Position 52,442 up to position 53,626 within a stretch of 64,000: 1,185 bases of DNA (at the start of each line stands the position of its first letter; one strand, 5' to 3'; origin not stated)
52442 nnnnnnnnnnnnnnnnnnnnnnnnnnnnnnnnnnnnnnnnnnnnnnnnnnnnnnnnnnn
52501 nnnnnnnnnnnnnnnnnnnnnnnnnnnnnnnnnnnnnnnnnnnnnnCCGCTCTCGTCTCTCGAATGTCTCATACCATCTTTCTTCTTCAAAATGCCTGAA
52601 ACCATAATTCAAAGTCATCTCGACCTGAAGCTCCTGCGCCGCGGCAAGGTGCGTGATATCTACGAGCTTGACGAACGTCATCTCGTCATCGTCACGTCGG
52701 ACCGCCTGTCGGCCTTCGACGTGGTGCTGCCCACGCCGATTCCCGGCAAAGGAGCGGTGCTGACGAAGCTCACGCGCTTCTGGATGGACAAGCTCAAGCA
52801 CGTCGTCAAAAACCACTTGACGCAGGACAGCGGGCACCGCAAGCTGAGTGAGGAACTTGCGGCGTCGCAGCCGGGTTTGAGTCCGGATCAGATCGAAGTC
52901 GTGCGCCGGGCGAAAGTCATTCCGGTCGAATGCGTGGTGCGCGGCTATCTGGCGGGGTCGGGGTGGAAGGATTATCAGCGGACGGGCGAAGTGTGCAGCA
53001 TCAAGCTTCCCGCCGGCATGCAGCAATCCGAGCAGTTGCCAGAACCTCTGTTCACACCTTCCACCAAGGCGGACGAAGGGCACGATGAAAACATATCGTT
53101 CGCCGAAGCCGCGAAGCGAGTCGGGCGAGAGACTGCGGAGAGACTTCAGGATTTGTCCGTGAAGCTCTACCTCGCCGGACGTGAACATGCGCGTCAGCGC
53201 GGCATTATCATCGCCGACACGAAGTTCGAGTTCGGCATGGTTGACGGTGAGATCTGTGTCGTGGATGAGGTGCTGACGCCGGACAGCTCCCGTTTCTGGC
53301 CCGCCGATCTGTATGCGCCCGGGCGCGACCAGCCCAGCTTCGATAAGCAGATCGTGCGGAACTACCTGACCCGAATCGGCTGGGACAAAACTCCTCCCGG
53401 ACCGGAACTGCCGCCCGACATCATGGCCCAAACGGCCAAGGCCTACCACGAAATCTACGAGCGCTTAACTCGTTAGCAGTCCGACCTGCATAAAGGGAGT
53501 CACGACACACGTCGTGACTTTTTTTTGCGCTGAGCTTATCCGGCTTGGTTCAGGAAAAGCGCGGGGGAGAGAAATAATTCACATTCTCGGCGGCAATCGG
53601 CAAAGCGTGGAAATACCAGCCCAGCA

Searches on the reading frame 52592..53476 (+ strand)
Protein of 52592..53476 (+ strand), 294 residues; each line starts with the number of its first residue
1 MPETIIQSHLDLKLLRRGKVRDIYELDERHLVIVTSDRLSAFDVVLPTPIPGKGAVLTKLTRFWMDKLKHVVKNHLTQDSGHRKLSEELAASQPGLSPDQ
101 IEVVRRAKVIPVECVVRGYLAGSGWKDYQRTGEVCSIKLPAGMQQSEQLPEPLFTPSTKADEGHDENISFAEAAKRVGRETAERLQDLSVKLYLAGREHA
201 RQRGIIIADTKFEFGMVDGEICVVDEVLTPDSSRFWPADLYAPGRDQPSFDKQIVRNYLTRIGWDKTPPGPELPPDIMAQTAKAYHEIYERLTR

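Call 12: find_encoding_contigs(protein=window:52592-53476:+, flank=10000, max_places=4)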
Protein window:52592-53476:+ (294 aa): 1 contig read that carries it; 1 place shown.
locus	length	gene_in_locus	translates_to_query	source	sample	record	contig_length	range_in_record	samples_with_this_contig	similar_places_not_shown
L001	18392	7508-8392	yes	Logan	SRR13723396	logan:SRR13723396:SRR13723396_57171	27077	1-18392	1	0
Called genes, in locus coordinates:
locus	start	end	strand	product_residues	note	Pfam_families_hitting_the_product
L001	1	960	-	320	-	?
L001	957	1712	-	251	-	-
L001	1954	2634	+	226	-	PF03167:UDG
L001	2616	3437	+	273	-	PF01790:LGT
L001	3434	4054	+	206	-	PF02223:Thymidylate_kin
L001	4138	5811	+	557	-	PF22694:CtpB_N-like, PF00595:PDZ (weak), PF13180:PDZ_2, PF17820:PDZ_6, PF03572:Peptidase_S41, PF28547:CHD_PDZ-protease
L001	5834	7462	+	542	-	PF00082:Peptidase_S8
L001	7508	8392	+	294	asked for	PF01259:SAICAR_synt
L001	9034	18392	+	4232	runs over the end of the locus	PF15902:Sortilin-Vps10, PF16871:DUF5077 (faint), PF18962:Por_Secre_tail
